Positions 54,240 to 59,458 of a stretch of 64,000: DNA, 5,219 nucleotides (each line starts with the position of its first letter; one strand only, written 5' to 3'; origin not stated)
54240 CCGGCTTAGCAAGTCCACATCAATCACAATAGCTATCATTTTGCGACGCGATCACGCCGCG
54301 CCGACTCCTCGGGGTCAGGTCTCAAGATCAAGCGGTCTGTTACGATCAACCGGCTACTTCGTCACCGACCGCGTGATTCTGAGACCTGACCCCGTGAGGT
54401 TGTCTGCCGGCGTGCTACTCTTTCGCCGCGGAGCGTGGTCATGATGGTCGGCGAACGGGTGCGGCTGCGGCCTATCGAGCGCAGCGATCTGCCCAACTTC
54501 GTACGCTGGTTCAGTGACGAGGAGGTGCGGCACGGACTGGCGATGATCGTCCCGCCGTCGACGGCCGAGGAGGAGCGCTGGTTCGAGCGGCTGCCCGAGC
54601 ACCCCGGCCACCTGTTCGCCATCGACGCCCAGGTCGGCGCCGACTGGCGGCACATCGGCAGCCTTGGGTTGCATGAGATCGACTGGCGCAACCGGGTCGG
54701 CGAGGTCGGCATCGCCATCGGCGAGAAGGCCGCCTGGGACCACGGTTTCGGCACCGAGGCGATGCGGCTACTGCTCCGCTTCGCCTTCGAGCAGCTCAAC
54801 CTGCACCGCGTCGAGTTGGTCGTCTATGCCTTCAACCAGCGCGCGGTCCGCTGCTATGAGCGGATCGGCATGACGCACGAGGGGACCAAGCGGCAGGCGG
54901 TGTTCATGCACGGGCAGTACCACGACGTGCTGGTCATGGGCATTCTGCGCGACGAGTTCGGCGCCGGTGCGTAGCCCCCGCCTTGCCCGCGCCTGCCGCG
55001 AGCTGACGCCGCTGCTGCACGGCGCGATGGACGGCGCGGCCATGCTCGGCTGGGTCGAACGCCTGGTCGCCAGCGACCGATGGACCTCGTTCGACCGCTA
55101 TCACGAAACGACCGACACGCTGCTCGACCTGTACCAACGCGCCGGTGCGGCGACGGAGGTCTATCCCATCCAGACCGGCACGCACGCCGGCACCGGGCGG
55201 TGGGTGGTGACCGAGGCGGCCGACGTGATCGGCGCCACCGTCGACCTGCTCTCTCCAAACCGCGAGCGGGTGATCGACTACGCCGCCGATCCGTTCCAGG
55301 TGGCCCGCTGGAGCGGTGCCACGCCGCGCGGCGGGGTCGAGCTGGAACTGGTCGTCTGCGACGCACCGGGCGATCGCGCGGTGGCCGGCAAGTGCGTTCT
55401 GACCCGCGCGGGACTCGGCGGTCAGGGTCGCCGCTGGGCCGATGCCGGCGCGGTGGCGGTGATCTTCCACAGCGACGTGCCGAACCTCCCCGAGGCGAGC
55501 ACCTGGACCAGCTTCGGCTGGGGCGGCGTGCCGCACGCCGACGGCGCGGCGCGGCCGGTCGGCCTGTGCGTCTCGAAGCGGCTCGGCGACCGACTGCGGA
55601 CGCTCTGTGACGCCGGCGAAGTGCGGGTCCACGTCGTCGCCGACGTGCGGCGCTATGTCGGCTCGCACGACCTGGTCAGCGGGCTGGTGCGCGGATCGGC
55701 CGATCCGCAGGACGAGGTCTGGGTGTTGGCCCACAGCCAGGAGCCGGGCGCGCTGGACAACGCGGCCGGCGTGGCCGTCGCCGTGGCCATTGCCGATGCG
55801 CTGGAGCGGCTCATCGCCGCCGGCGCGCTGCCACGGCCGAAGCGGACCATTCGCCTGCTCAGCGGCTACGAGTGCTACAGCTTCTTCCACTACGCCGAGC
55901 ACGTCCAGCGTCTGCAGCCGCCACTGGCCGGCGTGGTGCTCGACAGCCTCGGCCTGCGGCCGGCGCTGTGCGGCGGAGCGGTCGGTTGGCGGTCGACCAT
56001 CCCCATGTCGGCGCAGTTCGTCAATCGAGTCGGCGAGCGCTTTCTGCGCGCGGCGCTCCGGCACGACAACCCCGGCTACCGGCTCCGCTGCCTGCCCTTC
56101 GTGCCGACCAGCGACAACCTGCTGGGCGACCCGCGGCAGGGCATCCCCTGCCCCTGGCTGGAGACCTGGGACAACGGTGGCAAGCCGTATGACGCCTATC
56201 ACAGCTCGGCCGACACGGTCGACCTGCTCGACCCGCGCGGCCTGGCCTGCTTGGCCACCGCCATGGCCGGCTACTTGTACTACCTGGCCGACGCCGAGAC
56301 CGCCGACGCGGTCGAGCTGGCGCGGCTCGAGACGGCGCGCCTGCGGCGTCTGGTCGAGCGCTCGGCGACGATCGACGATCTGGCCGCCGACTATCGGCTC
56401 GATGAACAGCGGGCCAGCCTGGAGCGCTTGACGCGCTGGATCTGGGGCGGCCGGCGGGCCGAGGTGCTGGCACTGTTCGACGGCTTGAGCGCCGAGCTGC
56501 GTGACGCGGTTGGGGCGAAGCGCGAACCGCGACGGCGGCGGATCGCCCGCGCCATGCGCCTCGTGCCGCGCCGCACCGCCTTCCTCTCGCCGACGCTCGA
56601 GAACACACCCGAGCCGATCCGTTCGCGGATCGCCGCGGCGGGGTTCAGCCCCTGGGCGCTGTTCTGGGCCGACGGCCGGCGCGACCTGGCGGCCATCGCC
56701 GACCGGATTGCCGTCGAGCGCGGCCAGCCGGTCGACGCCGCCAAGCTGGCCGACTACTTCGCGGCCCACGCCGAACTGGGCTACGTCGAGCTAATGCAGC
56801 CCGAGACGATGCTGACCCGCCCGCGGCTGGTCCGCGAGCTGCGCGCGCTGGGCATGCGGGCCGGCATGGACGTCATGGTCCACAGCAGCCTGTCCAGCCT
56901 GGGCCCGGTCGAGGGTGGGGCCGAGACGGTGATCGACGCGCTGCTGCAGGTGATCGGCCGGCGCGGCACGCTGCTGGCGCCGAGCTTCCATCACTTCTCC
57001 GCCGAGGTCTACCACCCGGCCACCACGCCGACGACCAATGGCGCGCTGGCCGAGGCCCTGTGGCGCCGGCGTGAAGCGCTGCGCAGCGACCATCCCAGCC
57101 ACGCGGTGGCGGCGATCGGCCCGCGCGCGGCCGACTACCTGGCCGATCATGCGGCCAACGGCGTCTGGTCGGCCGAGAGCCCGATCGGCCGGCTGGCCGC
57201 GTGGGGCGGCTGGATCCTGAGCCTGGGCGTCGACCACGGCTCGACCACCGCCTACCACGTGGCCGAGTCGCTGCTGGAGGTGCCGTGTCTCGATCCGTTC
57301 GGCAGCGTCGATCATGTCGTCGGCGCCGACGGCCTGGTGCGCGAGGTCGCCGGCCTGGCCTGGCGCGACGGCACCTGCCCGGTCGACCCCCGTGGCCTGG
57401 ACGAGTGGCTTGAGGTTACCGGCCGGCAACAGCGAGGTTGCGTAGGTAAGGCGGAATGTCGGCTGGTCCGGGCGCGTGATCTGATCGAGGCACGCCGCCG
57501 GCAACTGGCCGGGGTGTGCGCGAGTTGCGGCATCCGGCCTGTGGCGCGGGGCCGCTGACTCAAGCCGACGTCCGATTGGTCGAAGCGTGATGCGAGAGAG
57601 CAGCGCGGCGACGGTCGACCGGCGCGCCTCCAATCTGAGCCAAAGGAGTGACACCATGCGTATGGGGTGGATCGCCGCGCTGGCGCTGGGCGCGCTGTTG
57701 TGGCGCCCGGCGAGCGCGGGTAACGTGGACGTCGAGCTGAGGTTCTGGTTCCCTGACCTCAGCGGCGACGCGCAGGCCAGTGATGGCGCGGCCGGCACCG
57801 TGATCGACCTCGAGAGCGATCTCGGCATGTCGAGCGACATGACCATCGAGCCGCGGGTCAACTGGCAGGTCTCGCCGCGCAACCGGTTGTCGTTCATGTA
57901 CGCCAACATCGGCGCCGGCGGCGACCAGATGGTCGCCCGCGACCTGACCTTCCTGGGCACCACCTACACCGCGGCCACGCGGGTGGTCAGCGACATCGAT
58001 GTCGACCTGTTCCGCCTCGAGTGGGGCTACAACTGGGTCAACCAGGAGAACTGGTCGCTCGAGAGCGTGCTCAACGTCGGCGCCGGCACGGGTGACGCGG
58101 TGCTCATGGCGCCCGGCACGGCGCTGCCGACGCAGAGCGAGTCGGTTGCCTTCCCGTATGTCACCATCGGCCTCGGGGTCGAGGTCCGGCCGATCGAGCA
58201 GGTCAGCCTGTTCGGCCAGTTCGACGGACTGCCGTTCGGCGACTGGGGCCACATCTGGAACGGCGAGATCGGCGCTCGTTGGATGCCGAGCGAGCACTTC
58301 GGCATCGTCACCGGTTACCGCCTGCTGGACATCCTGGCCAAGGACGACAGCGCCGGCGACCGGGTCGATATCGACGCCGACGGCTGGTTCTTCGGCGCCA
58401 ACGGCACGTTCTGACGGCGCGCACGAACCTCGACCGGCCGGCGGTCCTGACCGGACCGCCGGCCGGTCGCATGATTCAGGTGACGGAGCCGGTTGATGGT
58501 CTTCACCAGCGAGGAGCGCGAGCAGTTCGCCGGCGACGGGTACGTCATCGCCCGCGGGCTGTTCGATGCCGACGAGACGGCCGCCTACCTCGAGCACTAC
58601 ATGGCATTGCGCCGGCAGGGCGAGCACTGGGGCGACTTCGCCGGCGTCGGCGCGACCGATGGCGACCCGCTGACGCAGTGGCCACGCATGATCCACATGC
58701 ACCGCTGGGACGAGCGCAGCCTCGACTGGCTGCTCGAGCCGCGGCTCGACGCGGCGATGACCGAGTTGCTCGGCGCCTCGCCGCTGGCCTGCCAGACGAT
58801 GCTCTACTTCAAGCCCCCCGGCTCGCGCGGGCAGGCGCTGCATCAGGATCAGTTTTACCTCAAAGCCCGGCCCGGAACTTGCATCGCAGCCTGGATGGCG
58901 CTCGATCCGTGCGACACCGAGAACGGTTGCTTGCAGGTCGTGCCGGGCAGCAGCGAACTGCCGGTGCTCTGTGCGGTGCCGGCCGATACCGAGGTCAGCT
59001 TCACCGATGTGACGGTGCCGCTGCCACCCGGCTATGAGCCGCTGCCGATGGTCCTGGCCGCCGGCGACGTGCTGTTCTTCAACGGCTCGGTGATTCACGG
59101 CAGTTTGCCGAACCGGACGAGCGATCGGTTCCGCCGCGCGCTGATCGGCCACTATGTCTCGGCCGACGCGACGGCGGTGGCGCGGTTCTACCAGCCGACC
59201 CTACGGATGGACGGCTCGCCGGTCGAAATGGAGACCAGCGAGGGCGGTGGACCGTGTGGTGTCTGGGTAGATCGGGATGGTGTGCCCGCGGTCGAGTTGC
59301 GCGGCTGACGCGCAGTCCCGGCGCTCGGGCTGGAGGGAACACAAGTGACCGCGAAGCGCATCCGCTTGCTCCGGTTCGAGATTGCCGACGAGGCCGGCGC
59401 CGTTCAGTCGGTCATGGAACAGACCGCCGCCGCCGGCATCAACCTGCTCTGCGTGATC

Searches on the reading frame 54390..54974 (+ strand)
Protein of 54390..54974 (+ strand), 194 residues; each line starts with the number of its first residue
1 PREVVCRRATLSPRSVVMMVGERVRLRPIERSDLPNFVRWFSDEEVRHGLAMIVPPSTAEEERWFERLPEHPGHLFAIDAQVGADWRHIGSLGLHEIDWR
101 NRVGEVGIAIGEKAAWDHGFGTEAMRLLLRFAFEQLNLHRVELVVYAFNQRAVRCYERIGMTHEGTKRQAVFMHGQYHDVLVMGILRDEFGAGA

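Call 50: search_protein_families(library=pfam, proteins=[window:54390-54974:+], max_evalue=0.0001)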
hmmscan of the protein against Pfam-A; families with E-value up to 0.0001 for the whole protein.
window:54390-54974:+ (194 aa): 4 families
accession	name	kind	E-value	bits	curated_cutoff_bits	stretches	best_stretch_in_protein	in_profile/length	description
PF13302.13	Acetyltransf_3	-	5.3e-29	102.1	25.4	1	23-162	1-138/138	Acetyltransferase (GNAT) domain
PF00583.31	Acetyltransf_1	-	2.4e-12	47.6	20.7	1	57-161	17-116/116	Acetyltransferase (GNAT) family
PF13420.13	Acetyltransf_4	-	1.5e-08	35.2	24.3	1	26-181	1-154/155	Acetyltransferase (GNAT) domain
PF13523.12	Acetyltransf_8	-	1.2e-06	28.7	27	1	32-165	4-141/145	Acetyltransferase (GNAT) domain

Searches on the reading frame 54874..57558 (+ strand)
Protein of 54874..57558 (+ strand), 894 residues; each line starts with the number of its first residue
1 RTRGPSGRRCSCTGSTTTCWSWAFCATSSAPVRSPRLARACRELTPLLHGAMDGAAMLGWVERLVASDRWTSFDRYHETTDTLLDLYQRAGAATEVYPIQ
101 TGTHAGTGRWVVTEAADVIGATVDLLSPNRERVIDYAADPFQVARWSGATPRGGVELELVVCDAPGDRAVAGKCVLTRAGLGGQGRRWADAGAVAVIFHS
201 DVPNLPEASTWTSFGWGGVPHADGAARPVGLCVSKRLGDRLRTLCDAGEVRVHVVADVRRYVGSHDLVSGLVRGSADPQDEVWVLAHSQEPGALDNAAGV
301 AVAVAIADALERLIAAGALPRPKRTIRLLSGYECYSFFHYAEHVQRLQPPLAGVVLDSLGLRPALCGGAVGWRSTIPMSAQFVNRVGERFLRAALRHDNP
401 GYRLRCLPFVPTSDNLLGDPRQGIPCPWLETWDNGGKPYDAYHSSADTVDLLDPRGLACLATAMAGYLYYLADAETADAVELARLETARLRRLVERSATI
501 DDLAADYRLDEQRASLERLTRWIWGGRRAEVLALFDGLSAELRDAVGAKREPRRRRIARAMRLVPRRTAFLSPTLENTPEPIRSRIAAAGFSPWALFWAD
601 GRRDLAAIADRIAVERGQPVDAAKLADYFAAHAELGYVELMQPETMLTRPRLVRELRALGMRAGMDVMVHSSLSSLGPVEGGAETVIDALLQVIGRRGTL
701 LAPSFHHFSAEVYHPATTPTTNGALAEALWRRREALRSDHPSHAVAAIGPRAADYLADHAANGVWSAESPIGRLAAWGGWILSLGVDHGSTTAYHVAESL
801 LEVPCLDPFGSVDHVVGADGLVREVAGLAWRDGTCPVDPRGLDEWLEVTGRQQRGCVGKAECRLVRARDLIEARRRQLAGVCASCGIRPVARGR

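Call 50: search_protein_families(library=pfam, proteins=[window:54874-57558:+], max_evalue=0.0001)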
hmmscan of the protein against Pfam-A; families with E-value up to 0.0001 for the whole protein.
window:54874-57558:+ (894 aa): 2 families
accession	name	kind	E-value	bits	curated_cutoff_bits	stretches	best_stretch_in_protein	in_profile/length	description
PF02522.19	Antibiotic_NAT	-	8.8e-48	163.3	25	1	668-876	1-229/232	Aminoglycoside 3-N-acetyltransferase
PF04389.22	Peptidase_M28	-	5.9e-05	23.3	21.3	0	287-329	20-61/193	Peptidase family M28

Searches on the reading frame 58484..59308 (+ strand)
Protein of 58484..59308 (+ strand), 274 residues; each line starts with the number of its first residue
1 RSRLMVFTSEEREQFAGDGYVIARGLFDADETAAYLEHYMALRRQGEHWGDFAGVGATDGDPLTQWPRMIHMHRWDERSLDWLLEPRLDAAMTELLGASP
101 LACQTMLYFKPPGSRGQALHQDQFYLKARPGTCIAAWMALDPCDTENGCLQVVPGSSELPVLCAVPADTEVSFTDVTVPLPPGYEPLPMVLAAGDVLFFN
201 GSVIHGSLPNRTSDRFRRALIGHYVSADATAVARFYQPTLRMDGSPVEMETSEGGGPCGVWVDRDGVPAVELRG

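Call 50: search_protein_families(library=pfam, proteins=[window:58484-59308:+], max_evalue=0.0001)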
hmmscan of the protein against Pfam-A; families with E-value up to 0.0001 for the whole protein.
window:58484-59308:+ (274 aa): 1 family
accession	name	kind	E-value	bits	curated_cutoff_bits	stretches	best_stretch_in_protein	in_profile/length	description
PF05721.19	PhyH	-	7.5e-34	118.3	22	1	17-219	3-213/213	Phytanoyl-CoA dioxygenase (PhyH)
